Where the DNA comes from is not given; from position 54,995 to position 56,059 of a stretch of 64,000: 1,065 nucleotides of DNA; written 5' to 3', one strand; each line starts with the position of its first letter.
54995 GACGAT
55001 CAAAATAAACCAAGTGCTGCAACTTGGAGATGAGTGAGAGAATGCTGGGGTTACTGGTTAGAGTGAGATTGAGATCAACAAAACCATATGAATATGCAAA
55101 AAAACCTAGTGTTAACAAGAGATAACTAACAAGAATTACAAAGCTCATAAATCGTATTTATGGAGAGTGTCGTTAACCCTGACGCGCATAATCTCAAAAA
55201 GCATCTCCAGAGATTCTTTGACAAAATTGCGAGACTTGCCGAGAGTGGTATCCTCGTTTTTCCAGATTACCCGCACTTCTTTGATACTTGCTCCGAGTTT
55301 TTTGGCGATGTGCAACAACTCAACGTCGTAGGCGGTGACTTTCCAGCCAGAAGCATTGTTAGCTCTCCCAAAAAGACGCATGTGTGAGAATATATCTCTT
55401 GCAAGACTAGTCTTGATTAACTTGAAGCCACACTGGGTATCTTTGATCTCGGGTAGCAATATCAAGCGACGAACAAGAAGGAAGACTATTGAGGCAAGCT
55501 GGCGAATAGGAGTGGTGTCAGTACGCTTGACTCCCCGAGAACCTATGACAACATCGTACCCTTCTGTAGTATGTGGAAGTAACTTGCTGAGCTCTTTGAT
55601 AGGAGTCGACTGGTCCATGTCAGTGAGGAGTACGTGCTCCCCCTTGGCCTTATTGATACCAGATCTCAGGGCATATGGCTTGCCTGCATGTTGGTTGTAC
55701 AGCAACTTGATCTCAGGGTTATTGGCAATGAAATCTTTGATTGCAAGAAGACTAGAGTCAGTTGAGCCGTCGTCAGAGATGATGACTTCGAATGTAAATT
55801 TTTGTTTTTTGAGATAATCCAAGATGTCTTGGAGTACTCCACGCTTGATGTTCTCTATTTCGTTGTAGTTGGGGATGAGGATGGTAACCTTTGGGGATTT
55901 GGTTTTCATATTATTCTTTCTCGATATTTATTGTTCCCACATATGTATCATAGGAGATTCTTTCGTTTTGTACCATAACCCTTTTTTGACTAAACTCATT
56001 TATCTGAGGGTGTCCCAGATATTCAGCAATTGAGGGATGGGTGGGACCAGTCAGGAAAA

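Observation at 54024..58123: Iterated 'DPM1-like GT2 then GT-C/membrane protein' modules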

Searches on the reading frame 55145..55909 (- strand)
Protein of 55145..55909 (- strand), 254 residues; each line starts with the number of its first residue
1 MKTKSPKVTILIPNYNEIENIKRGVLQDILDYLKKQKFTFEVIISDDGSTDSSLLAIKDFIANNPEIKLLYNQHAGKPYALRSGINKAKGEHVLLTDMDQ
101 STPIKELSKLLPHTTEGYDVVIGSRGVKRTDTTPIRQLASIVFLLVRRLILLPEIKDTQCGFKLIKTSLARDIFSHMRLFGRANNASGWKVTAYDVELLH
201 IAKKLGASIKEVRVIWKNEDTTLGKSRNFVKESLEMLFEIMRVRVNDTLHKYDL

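Call 4: search_protein_families(library=pfam, proteins=[window:55145-55909:-], max_evalue=0.01)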
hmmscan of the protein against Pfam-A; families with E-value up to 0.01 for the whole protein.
window:55145-55909:- (254 aa): 3 families
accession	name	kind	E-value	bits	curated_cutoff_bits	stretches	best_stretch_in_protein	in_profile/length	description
PF00535.33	Glycos_transf_2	-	2.1e-24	86.8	23.3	1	9-174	1-168/168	Glycosyl transferase family 2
PF10111.15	Glyco_tranf_2_2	-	2.3e-05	24.5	27.3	1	10-111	2-103/276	Glycosyltransferase like family 2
PF13641.12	Glyco_tranf_2_3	-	0.00059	20.4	27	1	6-137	1-134/230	Glycosyltransferase like family 2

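Call 10: search_protein_families(library=ncbifam, proteins=[window:55145-55909:-], max_evalue=0.001)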
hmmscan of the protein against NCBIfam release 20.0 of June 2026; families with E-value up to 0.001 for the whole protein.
window:55145-55909:- (254 aa): 20 families
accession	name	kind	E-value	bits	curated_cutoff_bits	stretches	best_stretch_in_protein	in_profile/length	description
NF047588.1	GlcsyltransPgfSStrep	equivalog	1.5e-18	67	500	1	7-182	2-175/308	glycosyltransferase PgfS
NF007986.1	PRK10714.1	equivalog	2.3e-15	56.5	529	1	6-148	6-148/316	undecaprenyl-phosphate 4-deoxy-4-formamido-L-arabinose transferase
NF007482.0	PRK10073.1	equivalog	3.2e-14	52.7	423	1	1-110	1-106/334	glycosyltransferase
TIGR03937.1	PgaC_IcaA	equivalog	1.2e-13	50.8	422.3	1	3-100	42-136/407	poly-beta-1,6-N-acetyl-D-glucosamine synthase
NF041875.1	EPS_EpsD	equivalog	3.8e-12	46.3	370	1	9-123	2-114/325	exopolysaccharide biosynthesis glycosyltransferase EpsD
NF050050.1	ProtGlycPglI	equivalog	2.7e-11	43.4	500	1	6-128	2-122/306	GalNAc(5)-diNAcBac-PP-undecaprenol beta-1,3-glucosyltransferase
NF041391.1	DPhHxTase_Halo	equivalog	1.6e-10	40.4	375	1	14-173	3-153/213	dolichyl-phosphate hexose transferase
TIGR03111.1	glyc2_xrt_Gpos1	hypoth_equivalog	4.6e-09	35.6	363.95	1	3-148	46-189/439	TIGR03111 family XrtG-associated glycosyltransferase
NF038302.1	EPS_HpsE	equivalog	6.1e-09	35.3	300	1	8-100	3-97/307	hormogonium polysaccharide biosynthesis glycosyltransferase HpsE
TIGR04182.1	glyco_TIGR04182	equivalog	1.3e-08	34.6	325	1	7-146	1-129/293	S-layer glycoprotein N-glycosyltransferase AglJ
NF047683.1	TeichurnBiosyTuaG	equivalog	5.3e-08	32.8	400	1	1-110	1-107/252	teichuronic acid biosynthesis protein TuaG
TIGR04283.1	glyco_like_mftF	equivalog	4e-07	29.9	182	1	9-108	2-91/221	TIGR04283 family arsenosugar biosynthesis glycosyltransferase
NF045692.1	OglycostaseCruG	equivalog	1.3e-06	27.6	600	1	7-122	42-161/386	2'-O-glycosyltransferase CruG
TIGR03965.1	mycofact_glyco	equivalog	1.4e-06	27.5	280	1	4-127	72-192/467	mycofactocin biosynthesis glycosyltransferase MftF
NF053739.1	GlytfEpsEBac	equivalog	5.9e-06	25.5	450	1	6-111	1-104/265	glycosyltransferase EpsE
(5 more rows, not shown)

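Call 12: search_solved_structures(query=window:55145-55909:-, max_evalue=0.001)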
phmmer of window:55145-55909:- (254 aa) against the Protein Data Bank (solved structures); distinct sequences matched with E-value up to 0.001: 19.
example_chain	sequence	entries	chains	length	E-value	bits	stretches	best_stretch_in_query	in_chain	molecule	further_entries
5ekp_C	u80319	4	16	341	2.5e-16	63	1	7-150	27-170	Uncharacterized glycosyltransferase sll0501 | Glycosyltransferase sll0501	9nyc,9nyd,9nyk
5eke_A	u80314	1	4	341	2.5e-16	63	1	7-150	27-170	Uncharacterized glycosyltransferase sll0501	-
9nye_A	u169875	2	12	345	2.5e-16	62.9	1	7-150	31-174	Glycosyltransferase sll0501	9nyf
9bhc_C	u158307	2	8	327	1.9e-12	50.3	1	6-149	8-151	Undecaprenyl-phosphate 4-deoxy-4-formamido-L-arabinose transferase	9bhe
8vxh_A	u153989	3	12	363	2.4e-12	49.9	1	6-149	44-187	Undecaprenyl-phosphate 4-deoxy-4-formamido-L-arabinose transferase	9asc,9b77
9hwj_A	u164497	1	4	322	9e-12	48.1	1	6-147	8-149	Undecaprenyl-phosphate 4-deoxy-4-formamido-L-arabinose transferase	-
5mlz_A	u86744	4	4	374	1.4e-11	47.5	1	4-166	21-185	Dolichol monophosphate mannose synthase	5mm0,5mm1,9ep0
6yv7_B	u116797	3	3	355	1.1e-08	37.9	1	3-106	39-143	Glycosyl transferase, family 2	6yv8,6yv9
6yv7_A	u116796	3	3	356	1.1e-08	37.9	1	3-106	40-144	Glycosyl transferase, family 2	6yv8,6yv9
2z87_A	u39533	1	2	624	1.5e-08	37.6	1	5-99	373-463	Chondroitin synthase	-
2z86_A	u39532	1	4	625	1.5e-08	37.6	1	5-99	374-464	Chondroitin synthase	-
3bcv_A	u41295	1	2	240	2.8e-08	36.6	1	5-101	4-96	Putative glycosyltransferase protein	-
5hea_A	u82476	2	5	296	3.8e-08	36.2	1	8-101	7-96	Putative glycosyltransferase (GalT1)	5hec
6p61_A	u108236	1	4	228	2.4e-05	27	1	4-101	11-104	Glycosyltransferase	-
5tze_C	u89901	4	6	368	9.9e-05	25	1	7-128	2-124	Glycosyl transferase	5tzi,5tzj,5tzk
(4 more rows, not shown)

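Call 36: search_solved_structures(query=A3, max_evalue=0.001, show_alignments=3)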
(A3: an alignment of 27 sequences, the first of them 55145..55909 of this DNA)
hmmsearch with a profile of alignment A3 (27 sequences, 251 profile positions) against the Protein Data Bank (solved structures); distinct sequences matched with E-value up to 0.001: 32.
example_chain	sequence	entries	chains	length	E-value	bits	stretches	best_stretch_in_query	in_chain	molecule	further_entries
5mlz_A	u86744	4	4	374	5e-24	88.1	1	2-168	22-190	Dolichol monophosphate mannose synthase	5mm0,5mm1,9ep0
5ekp_C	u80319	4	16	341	7.2e-21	77.8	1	3-170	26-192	Uncharacterized glycosyltransferase sll0501 | Glycosyltransferase sll0501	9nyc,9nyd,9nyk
5eke_A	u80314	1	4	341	7.2e-21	77.8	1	3-170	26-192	Uncharacterized glycosyltransferase sll0501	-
9nye_A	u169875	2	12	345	7.4e-21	77.8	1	3-170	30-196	Glycosyltransferase sll0501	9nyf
2z87_A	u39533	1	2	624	7e-20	74.6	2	3-96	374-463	Chondroitin synthase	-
2z86_A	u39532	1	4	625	7e-20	74.6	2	3-96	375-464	Chondroitin synthase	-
9bhc_C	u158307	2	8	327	5.8e-18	68.3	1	4-150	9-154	Undecaprenyl-phosphate 4-deoxy-4-formamido-L-arabinose transferase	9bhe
8vxh_A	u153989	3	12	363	7.4e-18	67.9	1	4-150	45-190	Undecaprenyl-phosphate 4-deoxy-4-formamido-L-arabinose transferase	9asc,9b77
9hwj_A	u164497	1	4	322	2.8e-17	66.1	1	4-146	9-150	Undecaprenyl-phosphate 4-deoxy-4-formamido-L-arabinose transferase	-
5hea_A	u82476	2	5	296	1.3e-14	57.3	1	4-99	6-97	Putative glycosyltransferase (GalT1)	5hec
3bcv_A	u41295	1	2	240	2.3e-13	53.2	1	3-97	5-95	Putative glycosyltransferase protein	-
6yv7_B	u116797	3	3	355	4e-12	49.2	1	2-103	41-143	Glycosyl transferase, family 2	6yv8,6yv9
6yv7_A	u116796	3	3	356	4e-12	49.1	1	2-103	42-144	Glycosyl transferase, family 2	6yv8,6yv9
5tze_C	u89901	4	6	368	9.2e-12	48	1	4-116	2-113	Glycosyl transferase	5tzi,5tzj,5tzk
5tz8_A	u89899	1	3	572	1.7e-11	47.1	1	4-116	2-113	Glycosyl transferase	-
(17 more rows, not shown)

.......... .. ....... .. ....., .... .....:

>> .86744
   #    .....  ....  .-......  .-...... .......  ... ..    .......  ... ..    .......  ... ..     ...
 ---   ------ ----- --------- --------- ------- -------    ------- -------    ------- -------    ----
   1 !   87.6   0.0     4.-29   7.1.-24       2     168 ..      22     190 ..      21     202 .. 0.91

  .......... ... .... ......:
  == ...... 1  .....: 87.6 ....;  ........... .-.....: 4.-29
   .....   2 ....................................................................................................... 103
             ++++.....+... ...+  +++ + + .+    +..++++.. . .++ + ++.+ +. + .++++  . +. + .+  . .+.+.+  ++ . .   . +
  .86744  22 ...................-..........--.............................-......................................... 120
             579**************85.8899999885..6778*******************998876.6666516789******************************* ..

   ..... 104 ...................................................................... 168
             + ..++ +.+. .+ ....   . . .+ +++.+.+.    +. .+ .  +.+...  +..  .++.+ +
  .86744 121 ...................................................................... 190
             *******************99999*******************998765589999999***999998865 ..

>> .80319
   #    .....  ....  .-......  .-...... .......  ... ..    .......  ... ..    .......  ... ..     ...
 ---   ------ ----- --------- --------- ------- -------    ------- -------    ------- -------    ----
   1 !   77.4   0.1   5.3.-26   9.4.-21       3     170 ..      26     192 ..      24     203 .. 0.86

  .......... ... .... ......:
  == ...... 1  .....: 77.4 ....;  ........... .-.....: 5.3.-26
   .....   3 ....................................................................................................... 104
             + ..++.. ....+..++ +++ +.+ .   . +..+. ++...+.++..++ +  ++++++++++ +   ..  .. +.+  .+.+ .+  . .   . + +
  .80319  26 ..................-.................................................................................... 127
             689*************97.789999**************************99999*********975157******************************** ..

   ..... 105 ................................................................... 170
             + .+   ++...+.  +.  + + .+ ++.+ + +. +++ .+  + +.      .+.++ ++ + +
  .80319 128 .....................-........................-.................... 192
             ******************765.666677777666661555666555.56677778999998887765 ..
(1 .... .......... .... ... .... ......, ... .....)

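Call 72: find_related_loci(query=A3, collection=metagenome_contigs, flank=6000)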
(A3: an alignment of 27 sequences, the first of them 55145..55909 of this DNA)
Query A3 (254 aa) in metagenome_contigs; peptide patterns used: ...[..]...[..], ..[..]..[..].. (x = any residue, [..] = any of these).
600 stretches matched a pattern (row limit reached: there are more); 596 encode a relative of the query (tblastn E <= 1e-3); the best 80 are kept; 80 distinct loci.
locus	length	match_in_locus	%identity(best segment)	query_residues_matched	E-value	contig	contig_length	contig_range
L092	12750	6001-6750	66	4-253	6e-113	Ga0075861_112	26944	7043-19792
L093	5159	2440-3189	53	3-252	2e-84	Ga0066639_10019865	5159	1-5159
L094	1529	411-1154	51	6-253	7e-88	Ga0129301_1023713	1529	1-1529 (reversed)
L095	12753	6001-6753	51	3-253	2e-82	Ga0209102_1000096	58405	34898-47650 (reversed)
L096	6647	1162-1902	50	1-247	7e-82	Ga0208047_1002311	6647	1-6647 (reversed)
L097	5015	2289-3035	53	8-253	8e-82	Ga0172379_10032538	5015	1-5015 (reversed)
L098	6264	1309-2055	49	5-253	6e-80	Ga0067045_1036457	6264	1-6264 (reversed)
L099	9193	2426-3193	49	1-253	4e-77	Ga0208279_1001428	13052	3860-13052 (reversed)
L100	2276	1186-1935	48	5-253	7e-79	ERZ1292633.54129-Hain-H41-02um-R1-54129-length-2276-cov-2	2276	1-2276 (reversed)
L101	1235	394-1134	48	6-253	2e-81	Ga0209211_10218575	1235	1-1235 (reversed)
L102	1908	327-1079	47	8-253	5e-79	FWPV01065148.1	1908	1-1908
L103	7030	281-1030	50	2-253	5e-76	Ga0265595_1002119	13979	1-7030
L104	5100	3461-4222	47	4-252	5e-75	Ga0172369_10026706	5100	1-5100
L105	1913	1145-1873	51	8-247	2e-76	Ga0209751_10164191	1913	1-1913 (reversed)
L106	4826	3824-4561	52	6-253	1e-73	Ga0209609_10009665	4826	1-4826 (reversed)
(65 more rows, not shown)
